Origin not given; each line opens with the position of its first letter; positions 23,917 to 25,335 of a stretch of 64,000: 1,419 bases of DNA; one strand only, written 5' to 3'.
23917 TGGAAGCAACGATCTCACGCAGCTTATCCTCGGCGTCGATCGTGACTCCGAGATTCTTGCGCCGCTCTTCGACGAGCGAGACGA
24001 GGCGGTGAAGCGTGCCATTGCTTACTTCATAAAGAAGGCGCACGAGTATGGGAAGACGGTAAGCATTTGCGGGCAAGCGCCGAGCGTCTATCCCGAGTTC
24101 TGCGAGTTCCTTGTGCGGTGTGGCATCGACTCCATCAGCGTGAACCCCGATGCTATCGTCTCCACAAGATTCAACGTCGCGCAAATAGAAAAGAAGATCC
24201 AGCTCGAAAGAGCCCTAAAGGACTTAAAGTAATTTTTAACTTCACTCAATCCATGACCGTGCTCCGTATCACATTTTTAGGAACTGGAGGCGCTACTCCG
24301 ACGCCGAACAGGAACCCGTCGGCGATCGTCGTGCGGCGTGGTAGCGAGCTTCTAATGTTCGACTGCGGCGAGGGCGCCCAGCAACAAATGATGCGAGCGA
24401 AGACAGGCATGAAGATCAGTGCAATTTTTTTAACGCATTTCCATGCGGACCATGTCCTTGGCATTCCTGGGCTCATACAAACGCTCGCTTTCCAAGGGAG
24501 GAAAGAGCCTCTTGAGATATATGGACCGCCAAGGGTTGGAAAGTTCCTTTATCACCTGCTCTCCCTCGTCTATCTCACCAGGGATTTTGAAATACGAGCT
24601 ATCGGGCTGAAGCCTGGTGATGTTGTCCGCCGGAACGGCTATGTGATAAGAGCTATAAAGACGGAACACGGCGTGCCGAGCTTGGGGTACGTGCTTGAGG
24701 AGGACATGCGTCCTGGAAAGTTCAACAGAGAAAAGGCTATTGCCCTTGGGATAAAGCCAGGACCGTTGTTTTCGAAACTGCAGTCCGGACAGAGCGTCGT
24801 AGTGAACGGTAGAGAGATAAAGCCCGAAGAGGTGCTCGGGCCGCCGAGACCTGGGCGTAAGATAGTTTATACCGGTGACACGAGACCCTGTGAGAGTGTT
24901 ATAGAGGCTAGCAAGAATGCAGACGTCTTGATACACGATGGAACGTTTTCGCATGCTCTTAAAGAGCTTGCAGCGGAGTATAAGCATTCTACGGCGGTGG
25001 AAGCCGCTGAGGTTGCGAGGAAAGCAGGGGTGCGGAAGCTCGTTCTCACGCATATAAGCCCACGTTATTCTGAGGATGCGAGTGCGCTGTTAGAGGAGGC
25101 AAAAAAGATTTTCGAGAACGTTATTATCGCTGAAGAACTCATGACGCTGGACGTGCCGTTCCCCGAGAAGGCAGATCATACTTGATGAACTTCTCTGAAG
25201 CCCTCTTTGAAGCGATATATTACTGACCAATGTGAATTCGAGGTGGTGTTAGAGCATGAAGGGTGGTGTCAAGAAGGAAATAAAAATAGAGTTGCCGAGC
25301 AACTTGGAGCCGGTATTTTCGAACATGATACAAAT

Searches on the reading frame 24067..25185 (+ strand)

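Call 11: search_protein_families(library=pfam, proteins=[window:24067-25185:+])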
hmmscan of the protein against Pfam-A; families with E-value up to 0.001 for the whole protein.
window:24067-25185:+ (372 aa): 4 families
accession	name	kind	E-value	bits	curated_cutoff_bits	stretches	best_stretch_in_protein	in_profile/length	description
PF12706.13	Lactamase_B_2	-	5.2e-25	88.7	27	2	97-212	4-132/200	Beta-lactamase superfamily domain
PF00753.33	Lactamase_B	-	1.1e-13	52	22.7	1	83-162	5-89/196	Metallo-beta-lactamase superfamily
PF23023.1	Anti-Pycsar_Apyc1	-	5.3e-05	23.3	50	1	66-138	3-75/250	Anti-Pycsar protein Apyc1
PF13691.12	Lactamase_B_4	-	0.00058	19.9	27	0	76-129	4-60/63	tRNase Z endonuclease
